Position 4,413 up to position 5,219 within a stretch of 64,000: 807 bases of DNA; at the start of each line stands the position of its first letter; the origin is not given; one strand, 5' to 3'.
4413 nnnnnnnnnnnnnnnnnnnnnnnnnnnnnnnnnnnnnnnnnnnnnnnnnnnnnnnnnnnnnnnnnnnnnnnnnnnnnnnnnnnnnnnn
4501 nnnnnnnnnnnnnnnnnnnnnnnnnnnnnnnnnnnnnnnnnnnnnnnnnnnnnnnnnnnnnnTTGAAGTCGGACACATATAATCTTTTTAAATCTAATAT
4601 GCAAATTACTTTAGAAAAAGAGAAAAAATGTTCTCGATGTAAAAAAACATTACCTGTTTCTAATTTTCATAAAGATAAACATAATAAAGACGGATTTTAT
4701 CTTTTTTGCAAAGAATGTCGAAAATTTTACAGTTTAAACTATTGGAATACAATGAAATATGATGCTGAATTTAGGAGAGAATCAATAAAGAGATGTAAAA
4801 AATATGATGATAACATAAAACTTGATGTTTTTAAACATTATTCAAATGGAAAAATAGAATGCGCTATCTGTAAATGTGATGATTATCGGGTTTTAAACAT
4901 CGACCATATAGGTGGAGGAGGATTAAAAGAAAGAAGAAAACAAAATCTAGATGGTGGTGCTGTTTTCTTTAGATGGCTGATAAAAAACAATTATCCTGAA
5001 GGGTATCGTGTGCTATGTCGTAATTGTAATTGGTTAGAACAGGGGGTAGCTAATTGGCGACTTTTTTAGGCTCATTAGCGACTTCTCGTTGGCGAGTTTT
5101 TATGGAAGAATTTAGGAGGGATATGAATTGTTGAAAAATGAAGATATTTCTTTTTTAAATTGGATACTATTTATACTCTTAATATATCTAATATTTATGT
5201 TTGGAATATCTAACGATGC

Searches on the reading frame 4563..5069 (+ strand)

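Call 10: search_protein_families(library=phrogs, proteins=[window:4563-5069:+], max_evalue=0.001)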
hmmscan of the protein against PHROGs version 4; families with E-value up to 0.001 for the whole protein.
window:4563-5069:+ (168 aa): 9 families
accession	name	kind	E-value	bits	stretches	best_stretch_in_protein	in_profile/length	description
phrog_2255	-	DNA, RNA and nucleotide metabolism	3.7e-15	56.9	1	10-156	43-165/211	HNH endonuclease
phrog_1035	-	DNA, RNA and nucleotide metabolism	4.1e-11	44.2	1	20-156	62-207/271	endonuclease VII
phrog_5558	-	moron, auxiliary metabolic gene and host takeover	8.9e-11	43.2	1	19-109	7-103/130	Lar-like restriction alleviation protein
phrog_2633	-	DNA, RNA and nucleotide metabolism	1.2e-07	33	1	16-157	9-117/142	endonuclease VII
phrog_12813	-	unknown function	4.1e-06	27.7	1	17-54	150-187/199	-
phrog_2340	-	DNA, RNA and nucleotide metabolism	1.7e-05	26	1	16-77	4-76/171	endonuclease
phrog_6762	-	unknown function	2.6e-05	25.2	1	14-52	154-192/242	-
phrog_5767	-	transcription regulation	0.00034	21.1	0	21-54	355-391/393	sigma factor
phrog_6611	-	unknown function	0.00051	21.2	1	19-54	140-175/180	-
